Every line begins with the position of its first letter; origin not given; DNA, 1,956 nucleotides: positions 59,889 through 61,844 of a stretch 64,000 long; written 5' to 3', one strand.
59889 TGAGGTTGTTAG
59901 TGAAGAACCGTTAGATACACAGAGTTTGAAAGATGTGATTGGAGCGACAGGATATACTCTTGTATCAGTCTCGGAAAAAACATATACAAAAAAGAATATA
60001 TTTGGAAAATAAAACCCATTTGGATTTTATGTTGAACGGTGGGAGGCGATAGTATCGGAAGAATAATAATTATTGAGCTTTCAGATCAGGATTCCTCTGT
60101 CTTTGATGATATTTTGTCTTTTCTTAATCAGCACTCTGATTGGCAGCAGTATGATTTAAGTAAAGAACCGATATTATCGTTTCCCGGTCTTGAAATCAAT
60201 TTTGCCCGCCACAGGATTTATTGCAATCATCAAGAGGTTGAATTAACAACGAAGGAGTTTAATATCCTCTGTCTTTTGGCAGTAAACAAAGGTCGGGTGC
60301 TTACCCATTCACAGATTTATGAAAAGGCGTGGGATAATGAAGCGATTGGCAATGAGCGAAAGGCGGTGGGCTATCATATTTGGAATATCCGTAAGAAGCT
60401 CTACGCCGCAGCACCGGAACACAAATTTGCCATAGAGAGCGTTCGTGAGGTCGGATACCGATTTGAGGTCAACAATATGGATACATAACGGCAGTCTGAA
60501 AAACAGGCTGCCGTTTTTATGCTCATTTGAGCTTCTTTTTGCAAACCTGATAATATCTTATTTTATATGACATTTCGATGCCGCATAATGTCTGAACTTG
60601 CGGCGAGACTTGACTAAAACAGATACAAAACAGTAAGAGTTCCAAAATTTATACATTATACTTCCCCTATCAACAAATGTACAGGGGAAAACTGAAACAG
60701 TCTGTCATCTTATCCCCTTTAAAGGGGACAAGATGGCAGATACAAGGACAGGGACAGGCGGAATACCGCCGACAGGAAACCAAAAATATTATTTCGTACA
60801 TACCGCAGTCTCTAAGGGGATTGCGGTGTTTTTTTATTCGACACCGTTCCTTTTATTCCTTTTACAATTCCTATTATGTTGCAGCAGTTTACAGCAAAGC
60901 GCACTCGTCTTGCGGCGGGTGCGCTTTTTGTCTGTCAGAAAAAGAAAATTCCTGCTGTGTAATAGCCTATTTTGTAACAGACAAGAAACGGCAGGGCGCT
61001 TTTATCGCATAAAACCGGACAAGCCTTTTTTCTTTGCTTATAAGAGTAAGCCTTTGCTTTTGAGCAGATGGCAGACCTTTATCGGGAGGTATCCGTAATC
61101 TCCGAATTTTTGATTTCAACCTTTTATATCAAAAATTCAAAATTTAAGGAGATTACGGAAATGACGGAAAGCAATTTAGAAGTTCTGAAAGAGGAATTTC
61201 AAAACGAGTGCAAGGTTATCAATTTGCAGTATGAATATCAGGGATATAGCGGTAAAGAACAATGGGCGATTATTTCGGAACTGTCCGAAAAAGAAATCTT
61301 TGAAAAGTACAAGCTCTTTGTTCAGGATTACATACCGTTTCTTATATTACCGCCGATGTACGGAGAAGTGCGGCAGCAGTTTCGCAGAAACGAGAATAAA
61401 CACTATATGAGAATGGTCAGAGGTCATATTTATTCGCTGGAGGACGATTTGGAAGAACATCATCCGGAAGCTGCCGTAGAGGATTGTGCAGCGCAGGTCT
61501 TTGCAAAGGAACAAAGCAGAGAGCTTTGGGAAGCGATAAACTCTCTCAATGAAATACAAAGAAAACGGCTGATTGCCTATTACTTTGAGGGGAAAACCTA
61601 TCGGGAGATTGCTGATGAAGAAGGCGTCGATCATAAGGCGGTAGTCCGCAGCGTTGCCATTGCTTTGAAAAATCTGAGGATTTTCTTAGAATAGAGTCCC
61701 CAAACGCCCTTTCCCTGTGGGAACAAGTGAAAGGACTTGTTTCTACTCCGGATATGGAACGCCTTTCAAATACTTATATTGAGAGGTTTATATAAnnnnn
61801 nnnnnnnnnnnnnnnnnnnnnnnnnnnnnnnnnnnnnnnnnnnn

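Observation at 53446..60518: ICE cargo combining a metal-efflux ATPase with a ferrous-iron uptake system and four metal-related regulators or chaperones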

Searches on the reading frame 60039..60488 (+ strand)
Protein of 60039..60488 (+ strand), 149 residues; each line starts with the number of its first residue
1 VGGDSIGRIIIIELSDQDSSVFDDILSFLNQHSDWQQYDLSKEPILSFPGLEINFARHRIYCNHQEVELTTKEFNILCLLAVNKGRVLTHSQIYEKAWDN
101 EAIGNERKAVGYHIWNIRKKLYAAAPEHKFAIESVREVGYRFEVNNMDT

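Call 6: search_protein_families(library=pfam, proteins=[window:60039-60488:+], max_evalue=0.01)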
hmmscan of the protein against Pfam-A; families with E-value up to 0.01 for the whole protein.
window:60039-60488:+ (149 aa): 1 family
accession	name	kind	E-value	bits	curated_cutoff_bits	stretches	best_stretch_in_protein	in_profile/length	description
PF00486.34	Trans_reg_C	-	1.1e-18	67.6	26.2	1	65-142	2-77/77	Transcriptional regulatory protein, C terminal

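Call 7: search_protein_families(library=ncbifam, proteins=[window:60039-60488:+], max_evalue=0.01)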
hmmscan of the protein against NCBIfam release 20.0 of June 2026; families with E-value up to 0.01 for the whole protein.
window:60039-60488:+ (149 aa): 39 families (the best 25 are shown)
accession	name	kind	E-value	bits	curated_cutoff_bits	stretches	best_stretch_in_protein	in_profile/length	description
NF033117.2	vanR_ACDEGLN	exception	8.3e-17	61.5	350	1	35-143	119-226/226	VanR-ABDEGLN family response regulator transcription factor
NF053854.1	RespRegPhoBBctds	equivalog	6.5e-15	55.1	270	1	30-125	116-211/225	two-component system response regulator PhoB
NF000401.1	vanR-A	exception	1.2e-14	54.3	500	1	39-143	127-230/231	vancomycin resistance response regulator transcription factor VanR-A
NF033120.0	vanR_FM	exception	4.2e-14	52.8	460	1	36-143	125-230/231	vancomycin resistance response regulator transcription factor, VanR-F/VanR-M family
NF045944.1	ResRegRpaBCyano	equivalog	2.1e-13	50.2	330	1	33-142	118-227/229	response regulator transcription factor RpaB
TIGR02154.1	PhoB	equivalog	3.6e-13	49.3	296.2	1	42-143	128-226/226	phosphate regulon transcriptional regulator PhoB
NF000402.1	vanR-B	exception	6.8e-13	48.6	480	1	59-143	140-217/219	vancomycin resistance response regulator transcription factor VanR-B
NF007982.1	PRK10710.1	equivalog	7.4e-12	45.3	380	1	46-146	133-231/235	envelope stress response regulator BaeR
NF040689.1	MtrAB_MtrA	equivalog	1.5e-11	44.1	300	1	42-141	120-217/219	MtrAB system response regulator MtrA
TIGR01387.1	cztR_silR_copR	subfamily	6e-11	42.4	279.2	1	41-141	120-217/218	heavy metal response regulator transcription factor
NF008296.0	PRK11083.1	equivalog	1.1e-10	41.4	273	1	42-143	127-226/228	two-component system response regulator CreB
NF045914.1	RespRegNblR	equivalog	1.4e-10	41.1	300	1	36-141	122-224/228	response regulator transcription factor NblR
NF007820.0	PRK10529.1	equivalog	1.6e-10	40.8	325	1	41-142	124-223/225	two-component system response regulator KdpE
NF041209.1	resp_regPieR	equivalog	5.1e-10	39.4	450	1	51-143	139-228/231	two component system response regulator PieR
NF041734.1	resp_reg_RppA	equivalog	6.1e-10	38.8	250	1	62-143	150-228/229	two-component system response regulator RppA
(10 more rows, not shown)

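Call 81: find_related_loci(query=window:60039-60488:+, collection=metagenome_contigs, flank=6000)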
Query window:60039-60488:+ (149 aa) in metagenome_contigs; peptide patterns used: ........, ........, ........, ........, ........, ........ (x = any residue, [..] = any of these).
83 stretches matched a pattern; 31 encode a relative of the query (tblastn E <= 1e-3); 31 distinct loci.
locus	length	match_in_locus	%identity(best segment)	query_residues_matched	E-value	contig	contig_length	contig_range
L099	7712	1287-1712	54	3-144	3e-51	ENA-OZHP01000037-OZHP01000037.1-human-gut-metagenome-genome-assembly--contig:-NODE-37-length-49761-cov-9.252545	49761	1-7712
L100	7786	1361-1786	53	3-144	4e-51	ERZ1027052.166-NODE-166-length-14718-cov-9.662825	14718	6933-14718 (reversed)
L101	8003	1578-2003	54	3-144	5e-51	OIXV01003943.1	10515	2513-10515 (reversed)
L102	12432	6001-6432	53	3-146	5e-51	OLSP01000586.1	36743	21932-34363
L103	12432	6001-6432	53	3-146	5e-51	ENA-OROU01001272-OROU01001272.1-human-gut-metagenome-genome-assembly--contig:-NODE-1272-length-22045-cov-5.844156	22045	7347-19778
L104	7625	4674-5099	54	3-144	5e-51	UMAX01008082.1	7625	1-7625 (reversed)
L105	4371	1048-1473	54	3-144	5e-51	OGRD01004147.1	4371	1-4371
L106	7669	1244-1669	54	3-144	5e-51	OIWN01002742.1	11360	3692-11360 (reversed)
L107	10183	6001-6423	44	2-143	8e-38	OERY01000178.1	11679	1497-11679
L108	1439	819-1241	44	2-143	3e-38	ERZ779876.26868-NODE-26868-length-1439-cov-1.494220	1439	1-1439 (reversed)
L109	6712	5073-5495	44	2-143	1e-37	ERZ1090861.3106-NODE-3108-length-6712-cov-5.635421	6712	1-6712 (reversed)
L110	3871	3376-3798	44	2-143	1e-37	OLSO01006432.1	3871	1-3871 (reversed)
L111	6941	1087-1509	44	2-143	1e-37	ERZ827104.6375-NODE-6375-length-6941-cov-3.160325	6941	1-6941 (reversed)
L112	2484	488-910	45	2-143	9e-38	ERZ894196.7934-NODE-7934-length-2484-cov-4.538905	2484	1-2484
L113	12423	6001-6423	44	2-143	2e-37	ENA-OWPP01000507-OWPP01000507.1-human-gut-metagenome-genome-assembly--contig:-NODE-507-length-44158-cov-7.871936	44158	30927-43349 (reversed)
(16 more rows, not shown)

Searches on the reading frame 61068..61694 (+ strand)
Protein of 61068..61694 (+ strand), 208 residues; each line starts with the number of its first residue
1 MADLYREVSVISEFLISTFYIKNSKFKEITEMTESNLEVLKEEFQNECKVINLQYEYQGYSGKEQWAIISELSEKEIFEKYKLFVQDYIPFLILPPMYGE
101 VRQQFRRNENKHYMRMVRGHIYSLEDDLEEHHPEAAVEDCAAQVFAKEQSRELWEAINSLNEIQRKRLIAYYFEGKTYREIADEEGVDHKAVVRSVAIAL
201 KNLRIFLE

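Call 39: search_protein_families(library=pfam, proteins=[window:61068-61694:+], max_evalue=0.1)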
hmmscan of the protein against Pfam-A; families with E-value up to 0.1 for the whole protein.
window:61068-61694:+ (208 aa): 4 families
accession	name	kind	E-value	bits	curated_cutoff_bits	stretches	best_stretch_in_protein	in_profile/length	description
PF08281.18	Sigma70_r4_2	-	1.2e-08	34.9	25.7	1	151-194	2-45/54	Sigma-70, region 4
PF04545.22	Sigma70_r4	-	7.8e-06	25.8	24.1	1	156-204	1-49/50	Sigma-70, region 4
PF06530.18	Phage_antitermQ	-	0.001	19.5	26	1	160-200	63-103/118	Phage antitermination protein Q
PF07638.17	Sigma70_ECF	-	0.059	13.7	21.1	0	147-199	120-175/185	ECF sigma factor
